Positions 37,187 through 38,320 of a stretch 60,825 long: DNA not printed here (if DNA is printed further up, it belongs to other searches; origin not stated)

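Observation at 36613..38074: Translationally coupled pair of uncharacterised Cys/His-motif genes (A then B): best candidate for an undescribed system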

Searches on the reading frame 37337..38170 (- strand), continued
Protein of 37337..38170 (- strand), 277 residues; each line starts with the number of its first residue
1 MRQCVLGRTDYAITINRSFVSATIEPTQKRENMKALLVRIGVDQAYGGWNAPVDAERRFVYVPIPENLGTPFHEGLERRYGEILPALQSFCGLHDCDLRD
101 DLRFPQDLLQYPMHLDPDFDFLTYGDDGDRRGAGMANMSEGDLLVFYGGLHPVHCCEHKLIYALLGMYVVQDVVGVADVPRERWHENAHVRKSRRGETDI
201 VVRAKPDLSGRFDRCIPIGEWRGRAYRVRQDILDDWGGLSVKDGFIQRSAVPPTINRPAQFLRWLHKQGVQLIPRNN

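Call 49: find_homologous_proteins(query=A4, max_evalue=0.00001)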
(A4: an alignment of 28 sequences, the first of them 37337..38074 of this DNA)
Query A4 (28 sequences) (245 aa, profile of the alignment): 3097 proteins with E <= 0.00001 among 7714 candidates; the best 120 are listed.
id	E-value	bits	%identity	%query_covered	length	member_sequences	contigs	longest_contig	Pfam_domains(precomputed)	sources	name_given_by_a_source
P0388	2.5e-109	382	61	100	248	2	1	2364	PF18754.7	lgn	-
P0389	1.6e-108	380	61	100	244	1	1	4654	PF18754.7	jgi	jgi:hypothetical protein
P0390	1.9e-108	379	67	100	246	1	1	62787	PF18754.7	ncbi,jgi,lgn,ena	-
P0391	4.1e-108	378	64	100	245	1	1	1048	PF18754.7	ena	-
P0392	4.9e-108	378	60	100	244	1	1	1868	PF18754.7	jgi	-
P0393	5.0e-108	378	59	100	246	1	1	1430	PF18754.7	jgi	jgi:hypothetical protein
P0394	6.4e-108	378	59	100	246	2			PF18754.7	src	-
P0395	7.9e-108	377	62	100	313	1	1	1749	PF18754.7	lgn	-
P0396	2.0e-107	376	52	100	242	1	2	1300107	PF18754.7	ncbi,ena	-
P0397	2.6e-107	376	57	100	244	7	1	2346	PF18754.7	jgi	jgi:hypothetical protein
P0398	2.7e-107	376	59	100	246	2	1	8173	PF18754.7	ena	-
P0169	5.8e-107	375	77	100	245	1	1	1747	PF18754.7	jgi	jgi:hypothetical protein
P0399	7.2e-107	374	58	100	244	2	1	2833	PF18754.7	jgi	jgi:hypothetical protein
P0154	9.3e-107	374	79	100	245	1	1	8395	PF18754.7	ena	-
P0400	1.1e-106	374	61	100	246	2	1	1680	PF18754.7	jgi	-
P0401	1.3e-106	373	58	100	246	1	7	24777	PF18754.7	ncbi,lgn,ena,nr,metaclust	ncbi:MAG: hypothetical protein A3F68_01085 [Acidobacteria bacterium RIFCSPLOWO2_12_FULL_54_10]|nr:MA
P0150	1.4e-106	373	76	100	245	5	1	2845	PF18754.7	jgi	jgi:hypothetical protein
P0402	1.6e-106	373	59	100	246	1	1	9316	PF18754.7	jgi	jgi:hypothetical protein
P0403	1.6e-106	373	58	100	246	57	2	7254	PF18754.7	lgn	-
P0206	1.7e-106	373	74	100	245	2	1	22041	PF18754.7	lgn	-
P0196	2.3e-106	373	76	100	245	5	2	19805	PF18754.7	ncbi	ncbi:MAG: hypothetical protein ACLQNE_25180 [Thermoguttaceae bacterium]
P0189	2.4e-106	373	74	100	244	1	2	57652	PF18754.7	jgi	jgi:hypothetical protein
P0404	2.9e-106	372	64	100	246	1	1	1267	PF18754.7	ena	-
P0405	3.6e-106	372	62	100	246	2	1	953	PF18754.7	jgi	jgi:hypothetical protein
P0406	4.3e-106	372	66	100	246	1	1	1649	PF18754.7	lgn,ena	-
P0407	4.7e-106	372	59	100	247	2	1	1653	PF18754.7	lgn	-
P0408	6.7e-106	371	72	100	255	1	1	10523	PF18754.7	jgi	jgi:hypothetical protein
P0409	8.7e-106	371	59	100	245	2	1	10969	PF18754.7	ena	-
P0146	9.2e-106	371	79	100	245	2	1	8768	PF18754.7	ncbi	-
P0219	9.7e-106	371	73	100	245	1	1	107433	PF18754.7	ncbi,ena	-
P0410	1.1e-105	370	61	100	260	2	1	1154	PF18754.7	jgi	jgi:putative DNA base modification enzyme with NMAD domain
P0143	1.1e-105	370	77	100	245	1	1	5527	PF18754.7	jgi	jgi:hypothetical protein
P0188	1.2e-105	370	75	100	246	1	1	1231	PF18754.7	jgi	jgi:hypothetical protein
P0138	1.2e-105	370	77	100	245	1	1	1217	PF18754.7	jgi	jgi:hypothetical protein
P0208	1.3e-105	370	75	100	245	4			PF18754.7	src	-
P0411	1.3e-105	370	69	100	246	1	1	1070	PF18754.7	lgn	-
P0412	1.4e-105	370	59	100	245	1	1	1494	PF18754.7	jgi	jgi:hypothetical protein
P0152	1.4e-105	370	77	100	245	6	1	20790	PF18754.7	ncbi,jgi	ncbi:MAG: hypothetical protein ABR915_03195 [Thermoguttaceae bacterium]|jgi:hypothetical protein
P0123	1.5e-105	370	81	100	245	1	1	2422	PF18754.7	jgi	-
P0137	1.5e-105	370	77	100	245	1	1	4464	PF18754.7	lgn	-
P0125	1.6e-105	370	80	100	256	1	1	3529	PF18754.7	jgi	jgi:hypothetical protein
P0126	1.9e-105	370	80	100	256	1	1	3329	PF18754.7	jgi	-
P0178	2.0e-105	370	75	100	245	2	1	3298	PF18754.7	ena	-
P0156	2.0e-105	370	77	100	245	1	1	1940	PF18754.7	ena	-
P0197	2.1e-105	369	75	100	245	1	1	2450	PF18754.7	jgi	jgi:hypothetical protein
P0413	2.2e-105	369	54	100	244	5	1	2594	PF18754.7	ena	-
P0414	2.2e-105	369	70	100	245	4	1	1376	PF18754.7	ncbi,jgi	-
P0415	2.5e-105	369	53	100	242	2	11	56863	PF18754.7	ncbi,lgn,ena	-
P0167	2.5e-105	369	77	100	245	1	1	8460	PF18754.7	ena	-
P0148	2.5e-105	369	77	100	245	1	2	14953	PF18754.7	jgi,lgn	jgi:hypothetical protein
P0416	2.9e-105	369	69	100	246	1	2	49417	PF18754.7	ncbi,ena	-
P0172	2.9e-105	369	75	100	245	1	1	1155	PF18754.7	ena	-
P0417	3.0e-105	369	64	100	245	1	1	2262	PF18754.7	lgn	-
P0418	3.1e-105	369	65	100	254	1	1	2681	PF18754.7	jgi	jgi:hypothetical protein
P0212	3.1e-105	369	74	100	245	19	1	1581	PF18754.7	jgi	jgi:Nucleotide modification associated domain 3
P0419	3.1e-105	369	59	100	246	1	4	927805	PF18754.7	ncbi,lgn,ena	ncbi:MAG: hypothetical protein WA188_04945 [Terriglobales bacterium]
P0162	3.3e-105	369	76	100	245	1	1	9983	PF18754.7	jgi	jgi:hypothetical protein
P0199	3.4e-105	369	75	100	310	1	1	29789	PF18754.7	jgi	jgi:hypothetical protein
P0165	3.6e-105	369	77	100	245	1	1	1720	PF18754.7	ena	-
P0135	4.4e-105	368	79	100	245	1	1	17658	PF18754.7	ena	-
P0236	4.6e-105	368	72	100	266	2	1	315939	PF18754.7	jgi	jgi:Nucleotide modification associated domain 3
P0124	4.8e-105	368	80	100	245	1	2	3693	PF18754.7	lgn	-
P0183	5.3e-105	368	75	100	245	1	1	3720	PF18754.7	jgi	jgi:Nucleotide modification associated domain 3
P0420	5.4e-105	368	67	100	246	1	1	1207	PF18754.7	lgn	-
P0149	6.2e-105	368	78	100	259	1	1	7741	PF18754.7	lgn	-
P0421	6.3e-105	368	56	100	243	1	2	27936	PF18754.7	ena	-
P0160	6.3e-105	368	77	100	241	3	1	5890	PF18754.7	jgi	jgi:hypothetical protein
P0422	6.5e-105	368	60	100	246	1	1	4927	PF18754.7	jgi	jgi:hypothetical protein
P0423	7.0e-105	368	54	100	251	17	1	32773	PF18754.7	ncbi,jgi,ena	ncbi:MAG: hypothetical protein ABR969_06405 [Sedimentisphaerales bacterium]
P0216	7.1e-105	368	73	100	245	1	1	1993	PF18754.7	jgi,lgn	-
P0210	7.2e-105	368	75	100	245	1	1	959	PF18754.7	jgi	-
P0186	7.6e-105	368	76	100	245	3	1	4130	PF18754.7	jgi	jgi:Nucleotide modification associated domain 3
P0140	8.0e-105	368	79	100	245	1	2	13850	PF18754.7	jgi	jgi:Nucleotide modification associated domain 3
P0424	8.7e-105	367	60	100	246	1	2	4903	PF18754.7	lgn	-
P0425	8.7e-105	367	58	100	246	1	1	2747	PF18754.7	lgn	-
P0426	1.0e-104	367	59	100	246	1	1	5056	PF18754.7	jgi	jgi:Nucleotide modification associated domain 3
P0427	1.1e-104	367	65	100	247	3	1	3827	PF18754.7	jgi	jgi:hypothetical protein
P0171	1.2e-104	367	76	100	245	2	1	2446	PF18754.7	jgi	-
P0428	1.3e-104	367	63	100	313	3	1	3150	PF18754.7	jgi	jgi:hypothetical protein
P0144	1.3e-104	367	78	100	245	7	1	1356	PF18754.7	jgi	jgi:hypothetical protein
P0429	1.3e-104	367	58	100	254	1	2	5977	PF18754.7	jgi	jgi:hypothetical protein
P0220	1.3e-104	367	72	100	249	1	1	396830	PF18754.7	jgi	jgi:hypothetical protein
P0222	1.4e-104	367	75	100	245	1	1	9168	PF18754.7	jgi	jgi:hypothetical protein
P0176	1.4e-104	367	75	100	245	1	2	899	PF18754.7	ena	-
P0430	1.6e-104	367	62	100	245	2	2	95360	PF18754.7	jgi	-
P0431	1.8e-104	366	66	100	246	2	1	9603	PF18754.7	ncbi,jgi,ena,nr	ncbi:MAG TPA: hypothetical protein VMV94_17385 [Phycisphaerae bacterium]|nr:hypothetical protein [Ph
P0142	1.8e-104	366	78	100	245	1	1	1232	PF18754.7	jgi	jgi:hypothetical protein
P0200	1.9e-104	366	76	100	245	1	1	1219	PF18754.7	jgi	jgi:hypothetical protein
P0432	2.0e-104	366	53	100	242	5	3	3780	PF18754.7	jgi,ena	jgi:hypothetical protein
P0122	2.0e-104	366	80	100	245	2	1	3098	PF18754.7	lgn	-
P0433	2.0e-104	366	56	100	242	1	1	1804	PF18754.7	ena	-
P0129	2.0e-104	366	79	100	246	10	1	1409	PF18754.7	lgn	-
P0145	2.1e-104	366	76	100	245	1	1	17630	PF18754.7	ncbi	-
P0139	2.1e-104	366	77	100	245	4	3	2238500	PF18754.7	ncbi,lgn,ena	ncbi:MAG: hypothetical protein ACLQLG_01985 [Thermoguttaceae bacterium]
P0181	2.5e-104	366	74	100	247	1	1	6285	PF18754.7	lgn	-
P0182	2.6e-104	366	74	100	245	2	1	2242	PF18754.7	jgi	jgi:Nucleotide modification associated domain 3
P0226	2.7e-104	366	72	100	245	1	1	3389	PF18754.7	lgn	-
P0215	2.8e-104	366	75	100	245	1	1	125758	PF18754.7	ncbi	-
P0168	2.9e-104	366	76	100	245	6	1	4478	PF18754.7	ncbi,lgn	-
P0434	3.3e-104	366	59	100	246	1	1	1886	PF18754.7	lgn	-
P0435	3.5e-104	365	53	100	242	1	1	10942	PF18754.7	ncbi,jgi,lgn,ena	ncbi:MAG: hypothetical protein ABSF62_18310 [Bryobacteraceae bacterium]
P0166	3.6e-104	365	76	100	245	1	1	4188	PF18754.7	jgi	jgi:hypothetical protein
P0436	3.9e-104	365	60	100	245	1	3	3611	PF18754.7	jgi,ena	-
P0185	4.1e-104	365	75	100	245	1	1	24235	PF18754.7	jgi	jgi:hypothetical protein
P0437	4.2e-104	365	55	100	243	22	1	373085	PF18754.7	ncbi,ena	-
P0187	4.4e-104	365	76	100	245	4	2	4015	PF18754.7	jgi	jgi:hypothetical protein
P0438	4.4e-104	365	59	100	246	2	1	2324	PF18754.7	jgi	jgi:hypothetical protein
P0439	5.1e-104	365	71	100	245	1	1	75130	PF18754.7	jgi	jgi:hypothetical protein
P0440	5.2e-104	365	60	100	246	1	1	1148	PF18754.7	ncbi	-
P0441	5.3e-104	365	56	100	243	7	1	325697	PF18754.7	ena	-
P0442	5.3e-104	365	59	100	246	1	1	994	PF18754.7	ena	-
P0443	5.4e-104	365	57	100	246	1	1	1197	PF18754.7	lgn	-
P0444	6.6e-104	365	56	100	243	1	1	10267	PF18754.7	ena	-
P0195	6.6e-104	365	76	100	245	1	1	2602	PF18754.7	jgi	jgi:hypothetical protein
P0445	6.7e-104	365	58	100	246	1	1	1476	PF18754.7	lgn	-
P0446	6.7e-104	365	60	100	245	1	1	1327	PF18754.7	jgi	jgi:hypothetical protein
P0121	7.4e-104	364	87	100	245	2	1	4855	PF18754.7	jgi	jgi:putative DNA base modification enzyme with NMAD domain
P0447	8.0e-104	364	69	100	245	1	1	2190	PF18754.7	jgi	jgi:Nucleotide modification associated domain 3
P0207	8.1e-104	364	74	100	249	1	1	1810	PF18754.7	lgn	-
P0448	8.3e-104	364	65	100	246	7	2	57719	PF18754.7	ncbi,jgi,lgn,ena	jgi:hypothetical protein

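Call 58: search_protein_families(library=pfam, proteins=[L081:1662-4775:+, L038:2410-5454:+, L015:6755-8131:+, L048:6763-8235:+, L071:6040-7137:+, L072:7113-9410:+, L034:4198-5415:+, L020:2806-3852:+], max_evalue=0.01)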
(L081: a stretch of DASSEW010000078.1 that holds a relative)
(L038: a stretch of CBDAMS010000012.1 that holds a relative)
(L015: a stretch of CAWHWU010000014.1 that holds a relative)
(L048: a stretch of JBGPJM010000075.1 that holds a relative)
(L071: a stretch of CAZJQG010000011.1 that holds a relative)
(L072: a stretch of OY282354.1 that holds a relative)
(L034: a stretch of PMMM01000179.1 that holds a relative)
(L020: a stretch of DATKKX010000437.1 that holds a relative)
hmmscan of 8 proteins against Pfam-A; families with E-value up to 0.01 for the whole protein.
L081:1662-4775:+ (1038 aa): 6 families
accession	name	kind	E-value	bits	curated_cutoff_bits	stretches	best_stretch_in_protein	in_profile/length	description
PF18766.7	SWI2_SNF2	-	6.3e-65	219.4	26.7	1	262-487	1-220/221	SWI2/SNF2 ATPase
PF04313.20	HSDR_N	-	1.6e-32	113.4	25.1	1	28-207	19-197/198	Type I restriction enzyme R protein N terminus (HSDR_N)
PF22679.2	T1R_D3-like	-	2.8e-29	103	27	1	528-671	2-157/158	Type I restriction enzyme subunit R domain 3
PF04851.21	ResIII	-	1.9e-18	67.4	22.5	1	257-418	2-162/164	Type III restriction enzyme, res subunit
PF11867.13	T1RH-like_C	-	6.4e-05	22.9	26.8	1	701-915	32-210/329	Type I restriction enzyme HindI endonuclease subunit-like, C-terminal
PF00270.35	DEAD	-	0.002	18.3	26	0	280-417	17-159/167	DEAD/DEAH box helicase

L038:2410-5454:+ (1015 aa): 5 families
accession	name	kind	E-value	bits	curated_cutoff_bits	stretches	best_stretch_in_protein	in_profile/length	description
PF18766.7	SWI2_SNF2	-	1.7e-28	100.2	26.7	1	303-532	1-190/221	SWI2/SNF2 ATPase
PF04313.20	HSDR_N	-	1.2e-20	74.6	25.1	1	141-233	105-196/198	Type I restriction enzyme R protein N terminus (HSDR_N)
PF04851.21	ResIII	-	1.2e-16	61.5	22.5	1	300-491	4-163/164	Type III restriction enzyme, res subunit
PF22679.2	T1R_D3-like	-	5.1e-12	46.9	27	1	665-721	99-156/158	Type I restriction enzyme subunit R domain 3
PF00270.35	DEAD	-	5.1e-08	33.3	26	1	320-493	13-162/167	DEAD/DEAH box helicase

L015:6755-8131:+ (459 aa): 0 families

L048:6763-8235:+ (491 aa): 0 families

L071:6040-7137:+ (366 aa): 2 families
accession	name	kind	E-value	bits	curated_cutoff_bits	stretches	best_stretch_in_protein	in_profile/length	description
PF04055.27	Radical_SAM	-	1.7e-19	71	29.5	1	123-279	2-157/166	Radical SAM superfamily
PF21016.3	RlmN_N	-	1.5e-15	57.1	24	1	4-61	3-60/60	Ribosomal RNA large subunit methyltransferase N-terminal domain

L072:7113-9410:+ (766 aa): 0 families

L034:4198-5415:+ (406 aa): 0 families

L020:2806-3852:+ (349 aa): 0 families

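Call 61: predict_structure(alignment_id=A5)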
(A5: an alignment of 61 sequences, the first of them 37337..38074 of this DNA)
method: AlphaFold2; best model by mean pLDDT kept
length: 245 residues; sequences in the alignment: 61
mean_pLDDT: 94.5   pTM: 0.92
mean pLDDT of the five models: 94.5, 93.7, 93.2, 92.5, 87.7
residues with pLDDT >= 90: 212; 70-90: 32; 50-70: 1; < 50: 0
segments of 3 or more residues with pLDDT < 50: none
pLDDT, mean of each block of 10 residues (from residue 1): 95 89 97 95 96 97 93 94 97 92 95 96 90 98 97 97 94 97 94 92 95 83 97 97 95
secondary structure, 60 per line:
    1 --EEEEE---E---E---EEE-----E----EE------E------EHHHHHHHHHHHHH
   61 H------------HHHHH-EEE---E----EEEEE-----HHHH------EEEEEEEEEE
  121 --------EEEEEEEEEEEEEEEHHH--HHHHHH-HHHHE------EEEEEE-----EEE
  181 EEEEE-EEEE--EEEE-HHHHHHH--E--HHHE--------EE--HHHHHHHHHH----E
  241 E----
elements in order: E3-7 E19-21 H48-61 H74-78 E80-82 E91-95 H101-104 E111-120 E129-143 H149-154 H156-159 E167-172 E178-185 E187-190 E193-196 H198-204 H226-235

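Call 64: fold_search(model_id=the predicted structure, library=pdb)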
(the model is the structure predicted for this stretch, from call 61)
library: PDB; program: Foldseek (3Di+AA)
matches with E <= 10: 243; with E <= 0.001: 0
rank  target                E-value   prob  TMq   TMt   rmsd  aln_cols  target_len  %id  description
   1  6p0g_A                1.4e-02  0.82  0.33  0.43  11.7       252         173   12  N-terminal domain of Thermococcus Gammatolerans McrB bound to m5C DNA (released 2019-12-18)
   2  6p0f                  2.4e-02  0.75  0.33  0.42  10.9       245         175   11  N-terminal domain of Thermococcus Gammatolerans McrB (released 2019-12-18)
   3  5j3e_A                3.9e-02  0.44  0.19  0.25   7.5       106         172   15  Crystal Structure of Human THYN1 protein in complex with 5-methylcytosine containing DNA (released 2016-04-20)
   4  5j3e_B                9.8e-02  0.33  0.20  0.27   6.8       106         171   15  Crystal Structure of Human THYN1 protein in complex with 5-methylcytosine containing DNA (released 2016-04-20)
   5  3iuw_B                1.6e-01  0.47  0.15  0.40   7.1        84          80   12  Crystal structure of Activating signal cointegrator (NP_814290.1) from ENTEROCOCCUS FAECALIS V583 at 1.58 A resolution (released 2009-09-15)
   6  3eop_A                1.6e-01  0.23  0.19  0.26   7.2       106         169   16  Crystal Structure of the DUF55 domain of human thymocyte nuclear protein 1 (released 2009-09-29)
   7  3iuw_A                3.1e-01  0.44  0.16  0.44   6.7        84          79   13  Crystal structure of Activating signal cointegrator (NP_814290.1) from ENTEROCOCCUS FAECALIS V583 at 1.58 A resolution (released 2009-09-15)
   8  7s9w_A                3.5e-01  0.13  0.19  0.05  11.8       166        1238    7  Structure of DrmAB:ADP:DNA complex (released 2022-06-15)
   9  6n0s                  4.2e-01  0.14  0.29  0.36   8.3       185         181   14  N-terminal domain of Staphylothermus marinus McrB (released 2019-11-13)
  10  5y7d                  5.4e-01  0.16  0.24  0.33   8.8       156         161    8  Crystal structure of human Endothelial-overexpressed LPS associated factor 1 (released 2018-08-22)
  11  6vbk_A                5.4e-01  0.06  0.15  0.17   7.5       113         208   12  Crystal structure of N-terminal domain of Mycobacterium tuberculosis complex Lon protease (released 2020-12-23)
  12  9kyk                  5.7e-01  0.10  0.19  0.27  11.2       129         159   10  Crystal structure of human TRIP4 (released 2025-08-20)
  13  3eop_B                6.4e-01  0.15  0.20  0.28   7.2       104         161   15  Crystal Structure of the DUF55 domain of human thymocyte nuclear protein 1 (released 2009-09-29)
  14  1r6x                  6.4e-01  0.11  0.16  0.11   9.2       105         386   10  The Crystal Structure of a Truncated Form of Yeast ATP Sulfurylase, Lacking the C-Terminal APS Kinase-like Domain, in co (released 2003-11-11)
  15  1jec                  6.8e-01  0.10  0.16  0.08  10.1       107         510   11  Crystal Structure of ATP Sulfurylase in complex with thiosulfate (released 2001-11-14)
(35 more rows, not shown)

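Call 79: search_dna_similar(query=window:37337-38074:-, collection=phages, mode=protein, max_evalue=0.001, max_rows=15)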
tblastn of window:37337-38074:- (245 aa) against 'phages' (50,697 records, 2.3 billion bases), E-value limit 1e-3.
No match.

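Call 80: search_dna_similar(query=window:37337-38074:-, collection=plasmids, mode=protein, max_evalue=0.001, max_rows=15)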
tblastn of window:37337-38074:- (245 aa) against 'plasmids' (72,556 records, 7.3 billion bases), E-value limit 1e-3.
Records with a match: 3; places in all: 3; records where one place covers at least 80% of the query: 0.
Best place of each record, by identity: <60% 3.
By first word of the organism name: Cupriavidus 3.
By predicted mobility (MOB-suite, as given by PLSDB): conjugative 3.
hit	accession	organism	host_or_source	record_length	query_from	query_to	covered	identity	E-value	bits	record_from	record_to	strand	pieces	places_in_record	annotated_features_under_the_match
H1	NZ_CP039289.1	Cupriavidus necator H16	single cell,sludge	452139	1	188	77%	31.0%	1e-11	71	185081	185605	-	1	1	hypothetical protein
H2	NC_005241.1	Cupriavidus necator H16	-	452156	1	188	77%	31.0%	1e-11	71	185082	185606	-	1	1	hypothetical protein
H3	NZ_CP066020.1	Cupriavidus necator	-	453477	1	188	77%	31.0%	1e-11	71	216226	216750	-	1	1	hypothetical protein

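Call 82: get_annotated_region(hit=H2, flank=8000)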
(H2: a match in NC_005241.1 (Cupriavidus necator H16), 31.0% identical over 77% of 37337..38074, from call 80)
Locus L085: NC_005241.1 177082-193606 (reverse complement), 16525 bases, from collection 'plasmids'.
description: Cupriavidus necator H16 megaplasmid pHG1, complete sequence
organism: Cupriavidus necator H16 (NCBI taxid 381666)
taxonomy: Bacteria; Pseudomonadota; Betaproteobacteria; Burkholderiales; Burkholderiaceae; Cupriavidus; Cupriavidus necator; Cupriavidus necator H16
host: -; source: -; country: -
typing (MOB-suite, as given by PLSDB): conjugative; replicon rep_cluster_120; relaxase MOBH,MOBP; mating-pair formation MPF_T
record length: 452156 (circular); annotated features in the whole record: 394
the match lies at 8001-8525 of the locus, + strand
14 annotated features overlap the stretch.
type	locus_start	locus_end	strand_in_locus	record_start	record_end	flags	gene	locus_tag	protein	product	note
CDS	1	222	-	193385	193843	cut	-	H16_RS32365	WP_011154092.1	hypothetical protein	-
CDS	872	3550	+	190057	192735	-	-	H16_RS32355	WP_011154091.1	DEAD/DEAH box helicase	-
CDS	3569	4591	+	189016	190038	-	-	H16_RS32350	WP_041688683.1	hypothetical protein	-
CDS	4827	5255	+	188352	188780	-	-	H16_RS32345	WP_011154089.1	hypothetical protein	-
CDS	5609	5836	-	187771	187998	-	-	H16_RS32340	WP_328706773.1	hypothetical protein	-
CDS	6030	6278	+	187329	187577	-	-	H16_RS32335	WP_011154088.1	hypothetical protein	-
CDS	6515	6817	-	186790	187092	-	-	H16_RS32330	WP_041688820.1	type II toxin-antitoxin system RelE/ParE family toxin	GO:0030541 - plasmid partitioning [Evidence IEA]; GO:0051290 - protein heterotetramerization [Evidence IEA]; GO:0009432 ...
CDS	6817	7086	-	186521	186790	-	-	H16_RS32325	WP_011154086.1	type II toxin-antitoxin system ParD family antitoxin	GO:0051983 - regulation of chromosome segregation [Evidence IEA]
CDS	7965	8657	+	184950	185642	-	-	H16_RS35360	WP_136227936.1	hypothetical protein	-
CDS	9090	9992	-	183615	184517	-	-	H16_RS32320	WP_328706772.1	restriction endonuclease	GO:0009307 - DNA restriction-modification system [Evidence IEA]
CDS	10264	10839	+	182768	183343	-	-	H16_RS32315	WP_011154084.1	cold shock and DUF1294 domain-containing protein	-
CDS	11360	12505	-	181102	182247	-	-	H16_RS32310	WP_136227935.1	hypothetical protein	-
CDS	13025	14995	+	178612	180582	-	-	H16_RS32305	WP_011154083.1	AAA family ATPase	-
CDS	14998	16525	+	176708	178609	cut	-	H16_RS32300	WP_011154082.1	ATP-dependent helicase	-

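Call 87: find_encoding_contigs(protein=window:37337-38170:-, flank=10000, max_places=3)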
Protein window:37337-38170:- (277 aa): 2 contigs read that carry it; 2 places shown.
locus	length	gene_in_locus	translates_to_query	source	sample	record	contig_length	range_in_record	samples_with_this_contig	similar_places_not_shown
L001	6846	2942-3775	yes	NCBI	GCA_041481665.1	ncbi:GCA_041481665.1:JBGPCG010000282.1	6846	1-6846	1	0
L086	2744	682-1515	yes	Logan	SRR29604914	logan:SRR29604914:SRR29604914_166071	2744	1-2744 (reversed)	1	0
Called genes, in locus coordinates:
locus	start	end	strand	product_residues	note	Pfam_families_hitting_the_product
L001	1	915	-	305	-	?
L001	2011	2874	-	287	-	PF12787:EcsC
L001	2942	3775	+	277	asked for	PF18754:Nmad3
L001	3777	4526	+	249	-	-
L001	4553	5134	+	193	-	PF06283:ThuA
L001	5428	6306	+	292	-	PF07608:DUF1571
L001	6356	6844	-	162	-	?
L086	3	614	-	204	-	?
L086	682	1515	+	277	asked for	PF18754:Nmad3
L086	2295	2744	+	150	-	?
